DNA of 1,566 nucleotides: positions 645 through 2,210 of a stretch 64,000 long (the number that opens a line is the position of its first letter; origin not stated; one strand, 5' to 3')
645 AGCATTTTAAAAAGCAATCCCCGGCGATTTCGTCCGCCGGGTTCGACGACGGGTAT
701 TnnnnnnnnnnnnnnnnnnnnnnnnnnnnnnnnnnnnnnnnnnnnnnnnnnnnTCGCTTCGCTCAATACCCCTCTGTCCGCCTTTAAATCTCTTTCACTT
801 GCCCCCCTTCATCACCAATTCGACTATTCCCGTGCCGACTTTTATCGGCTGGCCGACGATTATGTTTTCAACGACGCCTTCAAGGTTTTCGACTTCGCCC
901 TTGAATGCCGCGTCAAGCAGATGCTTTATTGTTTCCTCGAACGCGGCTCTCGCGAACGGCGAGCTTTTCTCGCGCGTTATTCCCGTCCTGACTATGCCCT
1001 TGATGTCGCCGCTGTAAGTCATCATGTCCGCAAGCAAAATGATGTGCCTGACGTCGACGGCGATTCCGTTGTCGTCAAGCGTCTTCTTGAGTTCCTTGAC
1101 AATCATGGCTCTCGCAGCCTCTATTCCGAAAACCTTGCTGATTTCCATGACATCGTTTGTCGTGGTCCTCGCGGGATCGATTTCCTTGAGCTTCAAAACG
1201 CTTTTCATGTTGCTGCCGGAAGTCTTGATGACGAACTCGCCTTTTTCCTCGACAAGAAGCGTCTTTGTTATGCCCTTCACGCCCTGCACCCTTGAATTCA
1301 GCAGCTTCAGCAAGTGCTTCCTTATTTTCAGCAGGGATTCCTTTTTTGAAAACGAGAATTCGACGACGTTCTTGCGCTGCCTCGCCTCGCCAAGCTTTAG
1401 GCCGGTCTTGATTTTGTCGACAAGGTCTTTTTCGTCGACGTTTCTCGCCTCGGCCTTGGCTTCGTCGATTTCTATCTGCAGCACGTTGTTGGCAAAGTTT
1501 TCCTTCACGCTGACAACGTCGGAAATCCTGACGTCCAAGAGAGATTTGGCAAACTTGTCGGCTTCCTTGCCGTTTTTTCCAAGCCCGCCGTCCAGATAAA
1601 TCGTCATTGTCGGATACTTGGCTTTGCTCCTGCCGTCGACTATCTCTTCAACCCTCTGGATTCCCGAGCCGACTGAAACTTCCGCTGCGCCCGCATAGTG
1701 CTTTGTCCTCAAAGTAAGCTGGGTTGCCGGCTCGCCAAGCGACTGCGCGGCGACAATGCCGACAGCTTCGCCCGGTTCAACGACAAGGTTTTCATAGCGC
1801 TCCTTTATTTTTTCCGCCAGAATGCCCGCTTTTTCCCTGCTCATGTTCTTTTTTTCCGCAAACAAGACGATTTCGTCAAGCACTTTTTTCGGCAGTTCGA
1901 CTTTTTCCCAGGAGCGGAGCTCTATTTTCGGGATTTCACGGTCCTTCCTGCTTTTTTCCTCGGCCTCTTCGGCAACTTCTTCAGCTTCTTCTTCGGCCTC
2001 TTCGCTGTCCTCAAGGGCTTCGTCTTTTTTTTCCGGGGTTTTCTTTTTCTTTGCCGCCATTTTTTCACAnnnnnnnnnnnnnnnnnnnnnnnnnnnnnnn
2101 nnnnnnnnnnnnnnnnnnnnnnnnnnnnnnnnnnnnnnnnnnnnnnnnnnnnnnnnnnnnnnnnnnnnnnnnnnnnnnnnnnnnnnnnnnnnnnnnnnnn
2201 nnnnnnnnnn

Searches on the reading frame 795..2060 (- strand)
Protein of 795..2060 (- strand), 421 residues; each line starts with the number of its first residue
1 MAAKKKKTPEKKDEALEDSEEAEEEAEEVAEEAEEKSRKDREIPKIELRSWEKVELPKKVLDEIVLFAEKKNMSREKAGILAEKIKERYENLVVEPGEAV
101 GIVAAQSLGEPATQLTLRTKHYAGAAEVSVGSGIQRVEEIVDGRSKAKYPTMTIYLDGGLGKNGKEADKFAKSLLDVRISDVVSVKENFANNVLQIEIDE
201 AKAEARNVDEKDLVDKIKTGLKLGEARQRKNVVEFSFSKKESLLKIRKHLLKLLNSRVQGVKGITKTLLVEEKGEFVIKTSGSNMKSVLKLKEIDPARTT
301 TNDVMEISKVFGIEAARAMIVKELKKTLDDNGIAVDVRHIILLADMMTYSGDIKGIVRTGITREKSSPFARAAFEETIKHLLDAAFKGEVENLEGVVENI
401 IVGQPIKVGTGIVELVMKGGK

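Call 66: search_protein_families(library=pfam, proteins=[window:795-2060:-], max_evalue=0.00001)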
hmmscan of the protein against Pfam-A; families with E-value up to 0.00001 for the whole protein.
window:795-2060:- (421 aa): 1 family
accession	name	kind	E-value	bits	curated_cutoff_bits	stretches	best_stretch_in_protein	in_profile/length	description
PF04998.22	RNA_pol_Rpb1_5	-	4.5e-50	171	28.5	1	70-367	66-265/267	RNA polymerase Rpb1, domain 5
